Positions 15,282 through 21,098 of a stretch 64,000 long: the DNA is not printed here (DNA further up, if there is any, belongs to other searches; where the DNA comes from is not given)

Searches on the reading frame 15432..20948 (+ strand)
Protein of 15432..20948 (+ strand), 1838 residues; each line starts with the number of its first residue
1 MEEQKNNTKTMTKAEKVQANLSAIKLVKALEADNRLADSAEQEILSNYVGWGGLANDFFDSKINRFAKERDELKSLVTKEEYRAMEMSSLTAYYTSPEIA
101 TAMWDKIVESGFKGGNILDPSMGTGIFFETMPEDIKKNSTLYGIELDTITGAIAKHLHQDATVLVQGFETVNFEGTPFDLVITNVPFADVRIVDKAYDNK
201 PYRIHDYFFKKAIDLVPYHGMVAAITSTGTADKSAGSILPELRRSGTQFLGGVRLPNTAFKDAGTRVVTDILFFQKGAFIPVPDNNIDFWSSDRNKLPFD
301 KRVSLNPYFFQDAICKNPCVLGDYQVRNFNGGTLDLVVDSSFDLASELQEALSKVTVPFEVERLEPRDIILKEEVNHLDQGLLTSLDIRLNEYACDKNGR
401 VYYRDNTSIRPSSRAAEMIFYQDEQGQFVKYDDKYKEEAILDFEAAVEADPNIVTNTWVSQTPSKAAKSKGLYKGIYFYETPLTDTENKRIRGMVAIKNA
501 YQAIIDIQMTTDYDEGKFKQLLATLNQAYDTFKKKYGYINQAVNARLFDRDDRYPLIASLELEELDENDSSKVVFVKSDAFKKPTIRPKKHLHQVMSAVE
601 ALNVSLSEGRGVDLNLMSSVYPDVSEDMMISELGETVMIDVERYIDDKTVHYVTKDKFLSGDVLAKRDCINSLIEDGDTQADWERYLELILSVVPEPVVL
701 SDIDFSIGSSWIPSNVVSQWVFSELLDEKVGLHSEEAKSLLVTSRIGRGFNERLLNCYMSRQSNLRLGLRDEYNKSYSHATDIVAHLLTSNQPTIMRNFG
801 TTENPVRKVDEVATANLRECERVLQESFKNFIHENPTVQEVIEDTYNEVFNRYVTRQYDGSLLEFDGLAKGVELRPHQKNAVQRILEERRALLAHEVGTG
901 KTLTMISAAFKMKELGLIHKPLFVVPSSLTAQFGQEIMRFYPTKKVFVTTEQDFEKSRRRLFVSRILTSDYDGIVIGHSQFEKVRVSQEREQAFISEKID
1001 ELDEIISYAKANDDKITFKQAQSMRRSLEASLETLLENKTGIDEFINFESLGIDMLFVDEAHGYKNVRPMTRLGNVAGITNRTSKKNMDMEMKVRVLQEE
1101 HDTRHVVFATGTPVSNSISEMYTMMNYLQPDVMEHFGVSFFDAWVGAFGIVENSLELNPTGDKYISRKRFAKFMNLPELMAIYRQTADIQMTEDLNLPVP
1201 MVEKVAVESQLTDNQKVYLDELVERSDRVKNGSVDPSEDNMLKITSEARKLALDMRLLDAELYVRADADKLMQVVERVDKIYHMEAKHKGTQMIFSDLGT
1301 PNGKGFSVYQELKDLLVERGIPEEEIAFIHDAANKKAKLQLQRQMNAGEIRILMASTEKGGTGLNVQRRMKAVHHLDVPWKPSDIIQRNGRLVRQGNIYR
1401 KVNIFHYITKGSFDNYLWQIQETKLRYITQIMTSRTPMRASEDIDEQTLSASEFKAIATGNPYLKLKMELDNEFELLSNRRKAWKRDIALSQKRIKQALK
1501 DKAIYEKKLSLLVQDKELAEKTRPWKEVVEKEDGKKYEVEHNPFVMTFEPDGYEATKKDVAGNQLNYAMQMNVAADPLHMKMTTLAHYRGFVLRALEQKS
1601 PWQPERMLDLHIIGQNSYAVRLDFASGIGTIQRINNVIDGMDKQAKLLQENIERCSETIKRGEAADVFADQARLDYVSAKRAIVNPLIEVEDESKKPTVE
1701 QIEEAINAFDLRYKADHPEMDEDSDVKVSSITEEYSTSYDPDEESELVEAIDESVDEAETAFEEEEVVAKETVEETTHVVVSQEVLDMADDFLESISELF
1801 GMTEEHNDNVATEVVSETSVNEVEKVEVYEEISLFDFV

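Call 21: search_protein_families(library=pfam, proteins=[window:15432-20948:+], max_evalue=0.001)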
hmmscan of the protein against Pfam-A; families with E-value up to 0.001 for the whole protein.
window:15432-20948:+ (1838 aa): 5 families
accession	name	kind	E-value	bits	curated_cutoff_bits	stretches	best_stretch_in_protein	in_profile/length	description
PF00176.29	SNF2-rel_dom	-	8.3e-15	55.1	24.9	1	877-1251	1-284/290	SNF2-related domain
PF04851.21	ResIII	-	3.5e-12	47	22.5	1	872-1065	2-138/164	Type III restriction enzyme, res subunit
PF00271.37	Helicase_C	-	2.9e-09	37.6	23.5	1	1293-1396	19-110/110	Helicase conserved C-terminal domain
PF00270.35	DEAD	-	0.0001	22.5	26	1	875-983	1-107/167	DEAD/DEAH box helicase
PF07669.17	Eco57I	-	0.00043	20.8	25.3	0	154-242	49-149/171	Eco57I restriction-modification methylase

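Call 73: search_protein_families(library=padloc, proteins=[window:15432-20948:+], max_evalue=0.001)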
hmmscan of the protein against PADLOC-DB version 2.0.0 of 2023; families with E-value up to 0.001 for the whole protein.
window:15432-20948:+ (1838 aa): 19 families
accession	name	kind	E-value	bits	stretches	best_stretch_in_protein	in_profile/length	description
PDLC00633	ZorD1|ZorD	-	9.8e-16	55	2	871-975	442-551/908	"SWI2/SNF2 helicase, Mrr-like nuclease"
PDLC02193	PLD_Helicase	-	2.2e-15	53.9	2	1339-1436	743-838/905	-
PDLC02634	DrmD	-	3.5e-15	52.9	1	1342-1443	531-628/900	DrmD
PDLC02621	DrmD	-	4.7e-15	52.9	1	1238-1566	470-809/1040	DrmD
PDLC02633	DrmD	-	3.4e-14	49.8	1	1311-1412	541-645/839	DrmD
PDLC02840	DpdE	-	4.4e-11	39.8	2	868-938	154-227/1091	DpdE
PDLC02572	DrmA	-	1.1e-10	38.1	1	1226-1426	456-652/1043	DrmA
PDLC02632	DrmD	-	7.3e-10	35.9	1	1309-1416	535-645/662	DrmD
PDLC02844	DpdE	-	3.5e-08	29.8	1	1343-1398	631-685/1074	DpdE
PDLC02629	DrmD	-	6.5e-08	29.5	1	1335-1412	26-102/508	DrmD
PDLC02624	DrmD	-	1.1e-07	28.7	1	1309-1411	376-481/652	DrmD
PDLC02627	DrmD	-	7.8e-07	25.6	0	1103-1147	443-485/748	DrmD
PDLC03248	MTase_II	-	3.5e-06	24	1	85-190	4-98/521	Type II methyltransferase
PDLC02849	DpdE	-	4.3e-06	23.2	1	1238-1421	657-822/857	DpdE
PDLC03719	oMTase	-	2.3e-05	21.6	1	116-192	52-127/387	orphan methyltransferase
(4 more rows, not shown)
